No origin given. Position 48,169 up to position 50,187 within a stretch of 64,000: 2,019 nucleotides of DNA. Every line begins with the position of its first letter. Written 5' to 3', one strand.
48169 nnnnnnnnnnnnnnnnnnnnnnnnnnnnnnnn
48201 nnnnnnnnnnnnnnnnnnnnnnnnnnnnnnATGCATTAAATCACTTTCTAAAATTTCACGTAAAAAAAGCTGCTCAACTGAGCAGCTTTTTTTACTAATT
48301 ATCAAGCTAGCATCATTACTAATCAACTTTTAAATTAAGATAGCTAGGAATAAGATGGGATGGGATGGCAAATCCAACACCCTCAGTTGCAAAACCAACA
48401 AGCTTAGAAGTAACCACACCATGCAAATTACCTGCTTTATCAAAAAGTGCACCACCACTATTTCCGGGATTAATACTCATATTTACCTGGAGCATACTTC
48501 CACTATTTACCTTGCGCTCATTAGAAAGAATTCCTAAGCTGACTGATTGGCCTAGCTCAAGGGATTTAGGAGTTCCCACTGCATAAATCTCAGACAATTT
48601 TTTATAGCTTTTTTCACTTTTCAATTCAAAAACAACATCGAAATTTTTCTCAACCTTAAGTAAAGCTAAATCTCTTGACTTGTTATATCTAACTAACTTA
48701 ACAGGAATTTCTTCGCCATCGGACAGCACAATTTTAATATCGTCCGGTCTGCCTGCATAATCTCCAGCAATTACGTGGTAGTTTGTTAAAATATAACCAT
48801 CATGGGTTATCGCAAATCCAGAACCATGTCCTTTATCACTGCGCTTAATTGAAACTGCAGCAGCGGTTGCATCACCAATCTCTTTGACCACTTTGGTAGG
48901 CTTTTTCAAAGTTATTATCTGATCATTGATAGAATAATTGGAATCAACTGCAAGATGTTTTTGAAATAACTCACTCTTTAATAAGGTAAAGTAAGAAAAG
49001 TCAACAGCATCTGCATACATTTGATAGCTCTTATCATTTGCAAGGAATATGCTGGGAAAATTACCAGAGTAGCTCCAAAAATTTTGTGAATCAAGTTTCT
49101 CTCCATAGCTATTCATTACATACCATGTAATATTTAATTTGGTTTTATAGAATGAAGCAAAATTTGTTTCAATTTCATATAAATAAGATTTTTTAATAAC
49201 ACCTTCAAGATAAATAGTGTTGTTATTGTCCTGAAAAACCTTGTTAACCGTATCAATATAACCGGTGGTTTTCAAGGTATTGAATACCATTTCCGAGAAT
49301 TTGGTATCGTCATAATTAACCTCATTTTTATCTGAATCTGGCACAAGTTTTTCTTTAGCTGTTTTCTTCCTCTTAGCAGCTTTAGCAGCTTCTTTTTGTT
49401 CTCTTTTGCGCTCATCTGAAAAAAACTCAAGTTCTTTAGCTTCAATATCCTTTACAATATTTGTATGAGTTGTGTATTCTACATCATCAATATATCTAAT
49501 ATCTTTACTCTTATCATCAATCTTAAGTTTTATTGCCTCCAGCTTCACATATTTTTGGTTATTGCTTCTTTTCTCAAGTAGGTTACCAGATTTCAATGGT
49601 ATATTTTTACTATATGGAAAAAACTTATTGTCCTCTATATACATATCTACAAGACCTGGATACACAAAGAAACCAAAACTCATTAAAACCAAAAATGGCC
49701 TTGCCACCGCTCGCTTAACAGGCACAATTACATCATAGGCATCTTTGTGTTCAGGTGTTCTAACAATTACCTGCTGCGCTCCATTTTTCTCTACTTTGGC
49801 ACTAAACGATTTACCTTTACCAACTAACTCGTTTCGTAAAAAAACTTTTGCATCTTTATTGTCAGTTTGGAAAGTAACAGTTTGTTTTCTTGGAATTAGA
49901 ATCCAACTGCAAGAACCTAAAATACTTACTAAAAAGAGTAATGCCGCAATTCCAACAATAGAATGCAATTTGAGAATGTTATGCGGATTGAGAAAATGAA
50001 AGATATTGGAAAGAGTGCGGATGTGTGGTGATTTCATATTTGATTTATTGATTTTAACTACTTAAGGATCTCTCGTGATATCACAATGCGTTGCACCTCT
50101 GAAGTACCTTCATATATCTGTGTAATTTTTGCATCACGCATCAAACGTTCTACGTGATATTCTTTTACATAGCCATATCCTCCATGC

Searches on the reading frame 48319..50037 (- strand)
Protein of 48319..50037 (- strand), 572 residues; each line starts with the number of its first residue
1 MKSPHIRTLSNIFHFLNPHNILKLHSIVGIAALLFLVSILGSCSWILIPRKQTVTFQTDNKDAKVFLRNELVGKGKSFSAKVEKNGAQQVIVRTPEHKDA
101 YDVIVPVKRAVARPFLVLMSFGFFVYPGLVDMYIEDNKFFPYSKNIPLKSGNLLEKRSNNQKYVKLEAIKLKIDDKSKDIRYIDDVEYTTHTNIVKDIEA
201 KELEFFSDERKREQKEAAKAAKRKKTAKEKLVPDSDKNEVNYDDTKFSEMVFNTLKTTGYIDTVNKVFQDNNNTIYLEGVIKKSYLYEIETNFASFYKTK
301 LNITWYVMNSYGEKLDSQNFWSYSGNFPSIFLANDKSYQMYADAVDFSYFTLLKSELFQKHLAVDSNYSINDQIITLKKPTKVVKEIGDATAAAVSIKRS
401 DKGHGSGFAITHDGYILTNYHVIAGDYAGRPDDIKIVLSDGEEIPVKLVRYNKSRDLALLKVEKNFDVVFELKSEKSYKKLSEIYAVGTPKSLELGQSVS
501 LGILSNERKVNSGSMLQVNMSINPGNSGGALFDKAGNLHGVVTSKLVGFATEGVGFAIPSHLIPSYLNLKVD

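Call 65: search_protein_families(library=pfam, proteins=[window:48319-50037:-], max_evalue=0.001)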
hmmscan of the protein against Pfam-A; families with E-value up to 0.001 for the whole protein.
window:48319-50037:- (572 aa): 2 families
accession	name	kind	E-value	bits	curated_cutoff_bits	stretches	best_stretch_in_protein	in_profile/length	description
PF13365.12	Trypsin_2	-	1.8e-25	90.8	27.6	1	405-541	1-144/144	Trypsin-like peptidase domain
PF00089.32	Trypsin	-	1.4e-16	61.4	20.6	1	394-561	15-214/220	Trypsin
